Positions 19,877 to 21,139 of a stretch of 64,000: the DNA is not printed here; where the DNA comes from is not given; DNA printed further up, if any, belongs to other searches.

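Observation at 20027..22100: No release domain on the assembly line; instead a Cys-elbow hydrolase paired with an Arg-elbow pseudo-hydrolase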

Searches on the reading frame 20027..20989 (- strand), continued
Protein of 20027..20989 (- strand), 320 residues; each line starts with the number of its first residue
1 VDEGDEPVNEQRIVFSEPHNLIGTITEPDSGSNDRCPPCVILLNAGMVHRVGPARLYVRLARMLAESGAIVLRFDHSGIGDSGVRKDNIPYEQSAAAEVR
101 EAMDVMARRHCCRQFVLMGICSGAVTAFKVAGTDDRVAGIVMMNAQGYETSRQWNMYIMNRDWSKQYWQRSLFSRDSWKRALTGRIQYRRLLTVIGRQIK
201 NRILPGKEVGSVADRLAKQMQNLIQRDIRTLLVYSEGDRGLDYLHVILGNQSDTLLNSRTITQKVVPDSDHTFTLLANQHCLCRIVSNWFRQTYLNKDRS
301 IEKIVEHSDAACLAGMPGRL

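Call 24: search_protein_families(library=pfam, alignment_id=A2, max_evalue=0.00001)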
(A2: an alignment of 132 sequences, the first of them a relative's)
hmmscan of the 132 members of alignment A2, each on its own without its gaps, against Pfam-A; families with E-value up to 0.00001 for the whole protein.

A. member 1, L001:10957-12030:+ (358 aa): 2 families
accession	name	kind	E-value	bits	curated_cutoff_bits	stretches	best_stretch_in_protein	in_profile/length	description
PF00005.33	ABC_tran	-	2.5e-29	103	25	1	55-199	1-136/137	ABC transporter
PF13304.12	AAA_21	-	1.6e-12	48.6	27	1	171-231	237-298/304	AAA domain, putative AbiEii toxin, Type IV TA system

B. families by the number of members that match (of 132 scanned): 88 families (the first 25 are shown)
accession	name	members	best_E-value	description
PF00975.26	Thioesterase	9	1.5e-46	Thioesterase domain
PF01943.22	Polysacc_synt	6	2.8e-30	Polysaccharide biosynthesis protein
PF12697.13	Abhydrolase_6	6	3.5e-10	Alpha/beta hydrolase family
PF13440.11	Polysacc_synt_3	5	1.4e-49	Polysaccharide biosynthesis protein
PF13469.12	Sulfotransfer_3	5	1.3e-34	Sulfotransferase family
PF01648.25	ACPS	5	2.1e-17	4'-phosphopantetheinyl transferase superfamily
PF00685.33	Sulfotransfer_1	5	1.2e-16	Sulfotransferase domain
PF22624.1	AASDHPPT_N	4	4.4e-10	4'-phosphopantetheinyl transferase, N-terminal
PF00534.26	Glycos_transf_1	3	4.6e-44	Glycosyl transferases group 1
PF13692.12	Glyco_trans_1_4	3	7.9e-41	Glycosyl transferases group 1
PF13439.12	Glyco_transf_4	3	4.2e-32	Glycosyltransferase Family 4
PF02397.22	Bac_transf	2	1.3e-66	Bacterial sugar transferase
PF00535.33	Glycos_transf_2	2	4.5e-35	Glycosyl transferase family 2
PF00005.33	ABC_tran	2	2e-30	ABC transporter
PF01522.26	Polysacc_deac_1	2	1.3e-27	Polysaccharide deacetylase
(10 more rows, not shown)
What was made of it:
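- Genes downstream of the pair in other loci include Wzx-type flippases, sulfotransferases, GTs, Bac_transf and polysaccharide deacetylases (call 24).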

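Call 33: search_solved_structures(query=A1, max_evalue=0.01, show_alignments=2)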
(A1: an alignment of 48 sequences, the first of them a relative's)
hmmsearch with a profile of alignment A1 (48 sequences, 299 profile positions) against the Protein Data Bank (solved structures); distinct sequences matched with E-value up to 0.01: 33.
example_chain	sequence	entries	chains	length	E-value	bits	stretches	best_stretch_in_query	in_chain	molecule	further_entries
9pjb_A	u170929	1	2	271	7.2e-24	87.5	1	5-138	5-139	MHETase MHT043-5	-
8b4u_A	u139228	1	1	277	4.2e-16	62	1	5-138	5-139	Alpha/beta hydrolase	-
9pir_A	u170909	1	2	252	2e-14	56.5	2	13-100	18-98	Alpha/beta fold hydrolase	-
9pid_A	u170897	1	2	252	3.2e-14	55.8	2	13-100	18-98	Alpha/beta fold hydrolase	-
9pic_A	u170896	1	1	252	3.2e-14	55.8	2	13-100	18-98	Alpha/beta fold hydrolase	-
7wwh_A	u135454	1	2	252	2.6e-11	46.3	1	21-141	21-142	Alpha/beta hydrolase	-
9w30_A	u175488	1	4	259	3.1e-11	46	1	10-120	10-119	Alpha/beta superfamily hydrolase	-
7qjm_A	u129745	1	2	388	2.4e-10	43.1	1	52-177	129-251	alpha/beta-hydrolase (202)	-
9h0z_A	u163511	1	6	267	7.6e-10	41.4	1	42-125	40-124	Serine aminopeptidase S33 domain-containing protein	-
7q4h_A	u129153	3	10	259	1.3e-09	40.7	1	42-125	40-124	Hydrolase_4 domain-containing protein | Serine aminopeptidase S33 domain-containing protein | Prolyl oligopeptidase family protein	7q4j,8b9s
9wo1_A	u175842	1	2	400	4.3e-08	35.7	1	51-140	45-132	Osmotically inducible protein C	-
5xb6_A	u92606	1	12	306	1e-07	34.4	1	53-141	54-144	Uncharacterized protein YcjY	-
3pf9_A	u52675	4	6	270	3.1e-06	29.6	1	52-137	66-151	Cinnamoyl esterase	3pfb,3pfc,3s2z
3pf8_A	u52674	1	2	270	3.5e-06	29.4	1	52-137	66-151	Cinnamoyl esterase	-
3qm1_A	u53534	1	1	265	4e-06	29.2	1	52-137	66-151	Cinnamoyl esterase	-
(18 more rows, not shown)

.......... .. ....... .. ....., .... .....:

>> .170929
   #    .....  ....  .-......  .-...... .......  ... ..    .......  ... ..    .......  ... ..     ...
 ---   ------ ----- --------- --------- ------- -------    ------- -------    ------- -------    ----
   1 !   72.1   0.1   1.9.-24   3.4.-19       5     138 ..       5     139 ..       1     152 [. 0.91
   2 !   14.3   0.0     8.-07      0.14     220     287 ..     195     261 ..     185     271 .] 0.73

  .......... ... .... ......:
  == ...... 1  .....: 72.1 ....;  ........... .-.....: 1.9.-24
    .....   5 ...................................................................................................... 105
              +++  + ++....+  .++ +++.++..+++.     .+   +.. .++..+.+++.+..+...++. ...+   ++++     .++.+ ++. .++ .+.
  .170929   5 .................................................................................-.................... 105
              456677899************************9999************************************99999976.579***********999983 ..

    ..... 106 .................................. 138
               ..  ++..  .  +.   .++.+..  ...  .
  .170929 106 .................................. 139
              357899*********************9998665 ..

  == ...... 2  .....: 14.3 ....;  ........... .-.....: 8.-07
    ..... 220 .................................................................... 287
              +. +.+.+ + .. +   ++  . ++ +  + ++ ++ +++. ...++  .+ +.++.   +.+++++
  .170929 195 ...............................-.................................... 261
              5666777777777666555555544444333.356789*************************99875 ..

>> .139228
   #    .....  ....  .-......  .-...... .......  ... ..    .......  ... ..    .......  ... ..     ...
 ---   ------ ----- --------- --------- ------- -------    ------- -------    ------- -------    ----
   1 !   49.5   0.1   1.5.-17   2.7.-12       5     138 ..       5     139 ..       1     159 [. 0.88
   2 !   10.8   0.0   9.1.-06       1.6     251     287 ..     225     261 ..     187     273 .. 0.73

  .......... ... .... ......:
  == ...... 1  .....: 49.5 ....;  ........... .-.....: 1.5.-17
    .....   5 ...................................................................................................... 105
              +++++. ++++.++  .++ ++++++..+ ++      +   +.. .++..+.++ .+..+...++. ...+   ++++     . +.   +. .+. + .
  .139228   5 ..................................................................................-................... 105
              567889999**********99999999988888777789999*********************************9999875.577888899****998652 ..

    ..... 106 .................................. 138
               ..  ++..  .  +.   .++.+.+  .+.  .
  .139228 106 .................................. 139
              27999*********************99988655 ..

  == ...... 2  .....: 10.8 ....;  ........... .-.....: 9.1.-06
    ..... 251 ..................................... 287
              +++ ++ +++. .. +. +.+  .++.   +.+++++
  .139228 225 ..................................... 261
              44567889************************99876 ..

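Call 40: search_protein_families(library=ncbifam, proteins=[L014:9225-10004:+, L014:9995-10912:+], max_evalue=1e-8)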
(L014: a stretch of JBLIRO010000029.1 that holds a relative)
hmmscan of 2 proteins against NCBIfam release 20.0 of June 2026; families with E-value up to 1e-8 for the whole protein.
L014:9225-10004:+ (259 aa): 3 families
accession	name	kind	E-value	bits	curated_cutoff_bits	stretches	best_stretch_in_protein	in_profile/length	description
TIGR03101.1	hydr2_PEP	hypoth_equivalog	1.3e-28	100.3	202.75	1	3-234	1-247/266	hydrolase 2, exosortase A system-associated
TIGR03100.1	hydr1_PEP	hypoth_equivalog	6.9e-16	58.3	168.45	1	4-139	4-138/274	hydrolase 1, exosortase A system-associated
NF047920.1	lactonase_UilS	equivalog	1e-10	41.8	400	1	46-139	41-136/285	UilS family quorum-quenching N-acyl-homoserine lactonase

L014:9995-10912:+ (305 aa): 1 family
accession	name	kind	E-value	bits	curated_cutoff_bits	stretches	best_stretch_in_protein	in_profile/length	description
TIGR03100.1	hydr1_PEP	hypoth_equivalog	1.7e-26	93.2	168.45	1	8-283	6-271/274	hydrolase 1, exosortase A system-associated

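Call 42: search_dna_similar(query=P0001, collection=plasmids, mode=protein, max_evalue=0.00001, max_rows=30)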
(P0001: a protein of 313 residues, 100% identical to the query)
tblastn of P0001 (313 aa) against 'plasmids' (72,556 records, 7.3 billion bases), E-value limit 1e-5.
Records with a match: 56; places in all: 57; records where one place covers at least 80% of the query: 48.
Best place of each record, by identity: <60% 56.
By first word of the organism name: Rhizobium 12; Azospirillum 11; Mycetohabitans 9; Shinella 6; Burkholderia 6; Cupriavidus 4; Caballeronia 2; Methylobacterium 2; Variovorax 1; Allorhizobium 1; and 2 more.
By predicted mobility (MOB-suite, as given by PLSDB): non-mobilizable 48; mobilizable 7; conjugative 1.
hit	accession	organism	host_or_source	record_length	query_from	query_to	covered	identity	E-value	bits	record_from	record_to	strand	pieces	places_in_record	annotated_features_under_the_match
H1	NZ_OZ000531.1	Shinella sp. WSC3-e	-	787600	1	279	89%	32.0%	2e-26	116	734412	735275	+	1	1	alpha/beta hydrolase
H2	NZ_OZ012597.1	Shinella sp. WSD5-1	-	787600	1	279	89%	32.0%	2e-26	116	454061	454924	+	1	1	alpha/beta hydrolase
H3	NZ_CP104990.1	Rhizobium sp. CC-CFT758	cell culture,agricultural soil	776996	14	279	85%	32.2%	1e-19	97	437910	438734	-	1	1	alpha/beta fold hydrolase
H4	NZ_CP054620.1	Azospirillum oryzae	cell culture,soil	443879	3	313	99%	26.4%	7e-15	82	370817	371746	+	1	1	alpha/beta fold hydrolase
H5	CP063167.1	Variovorax paradoxus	-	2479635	1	282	90%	28.0%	4e-16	86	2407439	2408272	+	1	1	hypothetical protein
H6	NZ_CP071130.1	Caballeronia sp. M1242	Homo sapiens,ETA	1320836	13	286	88%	28.1%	3e-14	81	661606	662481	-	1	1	none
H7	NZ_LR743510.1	Methylobacterium bullatum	-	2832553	13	278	85%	28.5%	2e-13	78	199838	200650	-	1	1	none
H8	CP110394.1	Burkholderia sp. JSH-S8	Tetrastigma hemsleyanum Diels et Gilg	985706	4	279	88%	26.9%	7e-14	80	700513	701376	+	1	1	alpha/beta hydrolase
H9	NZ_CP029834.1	Azospirillum ramasamyi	single cell,Cow dung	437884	3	268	85%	27.9%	1e-16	88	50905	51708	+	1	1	alpha/beta fold hydrolase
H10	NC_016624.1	Azospirillum lipoferum 4B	-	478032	3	268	85%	27.9%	9e-15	82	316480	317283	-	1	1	alpha/beta fold hydrolase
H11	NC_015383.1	Burkholderia gladioli BSR3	-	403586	1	265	85%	28.0%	2e-17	90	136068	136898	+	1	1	alpha/beta hydrolase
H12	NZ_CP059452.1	Azospirillum brasilense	Prokaryotes,soil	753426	3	266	84%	27.9%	3e-13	78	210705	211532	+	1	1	alpha/beta fold hydrolase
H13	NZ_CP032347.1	Azospirillum brasilense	soil sample,Agricultural field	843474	3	266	84%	27.9%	8e-8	61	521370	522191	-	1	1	alpha/beta fold hydrolase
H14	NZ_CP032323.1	Azospirillum argentinense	soil sample,Agricultural field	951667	3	266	84%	27.9%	3e-7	59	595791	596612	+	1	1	alpha/beta fold hydrolase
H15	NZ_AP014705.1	Methylobacterium aquaticum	-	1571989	13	272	83%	28.3%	7e-12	74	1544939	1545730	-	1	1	none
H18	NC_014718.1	Mycetohabitans rhizoxinica HKI 454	-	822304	14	265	81%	28.9%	2e-10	69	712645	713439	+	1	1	alpha/beta hydrolase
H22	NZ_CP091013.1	Burkholderia cenocepacia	-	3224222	4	282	89%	26.1%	6e-9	65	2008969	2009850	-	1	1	none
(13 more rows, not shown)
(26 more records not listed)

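Call 43: get_annotated_region(hit=H18, flank=12000)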
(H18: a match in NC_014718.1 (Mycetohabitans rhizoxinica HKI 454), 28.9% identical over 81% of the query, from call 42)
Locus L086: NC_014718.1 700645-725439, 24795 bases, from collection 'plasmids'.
description: Mycetohabitans rhizoxinica HKI 454 plasmid pBRH01, complete sequence
organism: Mycetohabitans rhizoxinica HKI 454 (NCBI taxid 882378)
taxonomy: Bacteria; Pseudomonadota; Betaproteobacteria; Burkholderiales; Burkholderiaceae; Mycetohabitans; Mycetohabitans rhizoxinica; Mycetohabitans rhizoxinica HKI 454
host: -; source: -; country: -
typing (MOB-suite, as given by PLSDB): non-mobilizable
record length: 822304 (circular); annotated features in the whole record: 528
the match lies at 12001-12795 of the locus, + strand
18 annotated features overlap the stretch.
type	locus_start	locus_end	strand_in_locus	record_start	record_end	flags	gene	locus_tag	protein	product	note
CDS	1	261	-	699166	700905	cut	-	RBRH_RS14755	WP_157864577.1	acetoin dehydrogenase E1 component beta-subunit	-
CDS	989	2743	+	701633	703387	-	-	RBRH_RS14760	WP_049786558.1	hydrogenase maturation protein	-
CDS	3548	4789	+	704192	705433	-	-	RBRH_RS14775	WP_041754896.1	acyltransferase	-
CDS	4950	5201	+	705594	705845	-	-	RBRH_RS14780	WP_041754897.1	acyl carrier protein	-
CDS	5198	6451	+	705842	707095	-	-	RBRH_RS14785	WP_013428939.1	acyl-CoA dehydrogenase family protein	-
CDS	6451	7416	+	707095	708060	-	-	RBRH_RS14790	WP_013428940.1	amino acid--[acyl-carrier-protein] ligase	-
CDS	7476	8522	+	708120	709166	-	-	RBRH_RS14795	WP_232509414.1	DUF1839 family protein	-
CDS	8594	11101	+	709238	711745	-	-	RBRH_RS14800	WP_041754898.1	beta-mannosidase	-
CDS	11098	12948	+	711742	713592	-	-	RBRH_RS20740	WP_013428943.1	alpha/beta hydrolase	-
CDS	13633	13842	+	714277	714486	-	-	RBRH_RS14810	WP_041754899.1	hypothetical protein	-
CDS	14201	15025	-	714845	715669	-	-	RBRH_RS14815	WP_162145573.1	helix-turn-helix domain-containing protein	GO:0006355 - regulation of DNA-templated transcription [Evidence IEA]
CDS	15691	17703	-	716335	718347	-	-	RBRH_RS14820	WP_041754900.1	LTA synthase family protein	-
CDS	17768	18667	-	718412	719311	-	-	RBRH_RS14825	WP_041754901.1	EAL domain-containing protein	-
CDS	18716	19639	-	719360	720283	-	-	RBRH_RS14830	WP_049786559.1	helix-turn-helix domain-containing protein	GO:0006355 - regulation of DNA-templated transcription [Evidence IEA]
CDS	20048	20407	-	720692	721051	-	-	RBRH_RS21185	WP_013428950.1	YadA-like family protein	-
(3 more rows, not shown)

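Call 44: get_annotated_region(hit=H11, flank=12000)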
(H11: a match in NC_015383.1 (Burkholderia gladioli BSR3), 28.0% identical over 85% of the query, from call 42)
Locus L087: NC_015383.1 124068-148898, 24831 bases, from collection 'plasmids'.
description: Burkholderia gladioli BSR3 plasmid bgla_4p, complete sequence
organism: Burkholderia gladioli BSR3 (NCBI taxid 999541)
taxonomy: Bacteria; Pseudomonadota; Betaproteobacteria; Burkholderiales; Burkholderiaceae; Burkholderia; Burkholderia gladioli; Burkholderia gladioli BSR3
host: -; source: -; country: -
typing (MOB-suite, as given by PLSDB): conjugative; replicon rep_cluster_364; relaxase MOBH,MOBP; mating-pair formation MPF_T
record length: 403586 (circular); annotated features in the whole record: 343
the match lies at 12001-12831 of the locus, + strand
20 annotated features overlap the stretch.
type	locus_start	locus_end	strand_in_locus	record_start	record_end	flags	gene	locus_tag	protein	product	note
CDS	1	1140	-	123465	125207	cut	-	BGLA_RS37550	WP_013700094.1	fatty acyl-AMP ligase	-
CDS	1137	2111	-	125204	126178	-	-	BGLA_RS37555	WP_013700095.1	amidohydrolase family protein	-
CDS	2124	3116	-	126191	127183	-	-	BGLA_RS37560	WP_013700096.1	acyl-CoA desaturase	GO:0006633 - fatty acid biosynthetic process [Evidence IEA]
CDS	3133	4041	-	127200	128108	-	-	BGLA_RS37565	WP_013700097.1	class I SAM-dependent methyltransferase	-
CDS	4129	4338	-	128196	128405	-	-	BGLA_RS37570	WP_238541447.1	acyl carrier protein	-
CDS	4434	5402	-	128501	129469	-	-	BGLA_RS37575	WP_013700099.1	fatty acid desaturase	GO:0006629 - lipid metabolic process [Evidence IEA]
CDS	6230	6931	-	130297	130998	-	-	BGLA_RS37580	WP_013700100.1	IS6 family transposase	-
CDS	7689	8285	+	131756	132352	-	-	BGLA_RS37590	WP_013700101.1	plasmid pRiA4b ORF-3 family protein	-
CDS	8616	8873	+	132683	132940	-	-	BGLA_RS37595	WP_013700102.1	hypothetical protein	-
CDS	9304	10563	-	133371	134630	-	-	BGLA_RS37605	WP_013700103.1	oligosaccharide flippase family protein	-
CDS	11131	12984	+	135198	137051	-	-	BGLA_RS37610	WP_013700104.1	alpha/beta hydrolase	-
CDS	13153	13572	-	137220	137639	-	-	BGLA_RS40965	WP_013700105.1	hypothetical protein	-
CDS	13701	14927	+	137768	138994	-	-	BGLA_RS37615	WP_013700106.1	polysaccharide biosynthesis/export family protein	GO:0015774 - polysaccharide transport [Evidence IEA]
CDS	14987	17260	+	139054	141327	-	-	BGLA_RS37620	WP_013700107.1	polysaccharide biosynthesis tyrosine autokinase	GO:0045226 - extracellular polysaccharide biosynthetic process [Evidence IEA]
CDS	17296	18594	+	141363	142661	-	-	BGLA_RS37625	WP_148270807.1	oligosaccharide repeat unit polymerase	-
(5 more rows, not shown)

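Call 46: get_annotated_region(hit=H22, flank=12000)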
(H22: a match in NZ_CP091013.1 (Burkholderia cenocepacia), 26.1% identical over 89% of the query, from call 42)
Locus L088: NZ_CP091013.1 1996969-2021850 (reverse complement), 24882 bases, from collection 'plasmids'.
description: Burkholderia cenocepacia strain CMCC(B)23006 plasmid unnamed1, complete sequence
organism: Burkholderia cenocepacia (NCBI taxid 95486)
taxonomy: Bacteria; Pseudomonadota; Betaproteobacteria; Burkholderiales; Burkholderiaceae; Burkholderia; Burkholderia cenocepacia
host: -; source: -; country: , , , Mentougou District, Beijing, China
typing (MOB-suite, as given by PLSDB): non-mobilizable
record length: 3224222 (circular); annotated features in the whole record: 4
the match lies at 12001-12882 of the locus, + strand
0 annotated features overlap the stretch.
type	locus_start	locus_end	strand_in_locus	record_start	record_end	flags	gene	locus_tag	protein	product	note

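Call 48: predict_structure(alignment_id=A1)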
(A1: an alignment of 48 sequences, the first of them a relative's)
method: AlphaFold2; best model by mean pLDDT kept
length: 313 residues; sequences in the alignment: 48
mean_pLDDT: 88.4   pTM: 0.85
mean pLDDT of the five models: 88.4, 87.6, 87.0, 86.2, 84.4
residues with pLDDT >= 90: 214; 70-90: 65; 50-70: 22; < 50: 12
segments of 3 or more residues with pLDDT < 50: 42-46
pLDDT, mean of each block of 10 residues (from residue 1): 91 91 78 88 61 95 95 89 94 97 97 96 98 96 93 90 87 88 86 86 95 96 97 93 91 95 93 96 92 57 50 51
secondary structure, 60 per line:
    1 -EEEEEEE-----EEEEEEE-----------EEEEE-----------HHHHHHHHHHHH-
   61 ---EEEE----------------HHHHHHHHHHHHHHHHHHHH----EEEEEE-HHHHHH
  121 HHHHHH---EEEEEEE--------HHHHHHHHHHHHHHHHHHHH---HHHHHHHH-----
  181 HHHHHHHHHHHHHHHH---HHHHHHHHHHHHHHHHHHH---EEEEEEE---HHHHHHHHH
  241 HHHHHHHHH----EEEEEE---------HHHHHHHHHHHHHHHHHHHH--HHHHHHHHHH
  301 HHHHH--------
elements in order: E2-8 E14-20 E32-36 H48-59 E64-67 H84-103 E108-113 H115-126 E130-136 H145-164 H168-175 H181-196 H200-218 E222-228 H232-249 E254-259 H269-288 H291-305
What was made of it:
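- Cys114, His264 and Asp231 sit after strands 108-113, 254-259 and 222-228 of a confident AF2 model (pLDDT 88.4, call 48).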
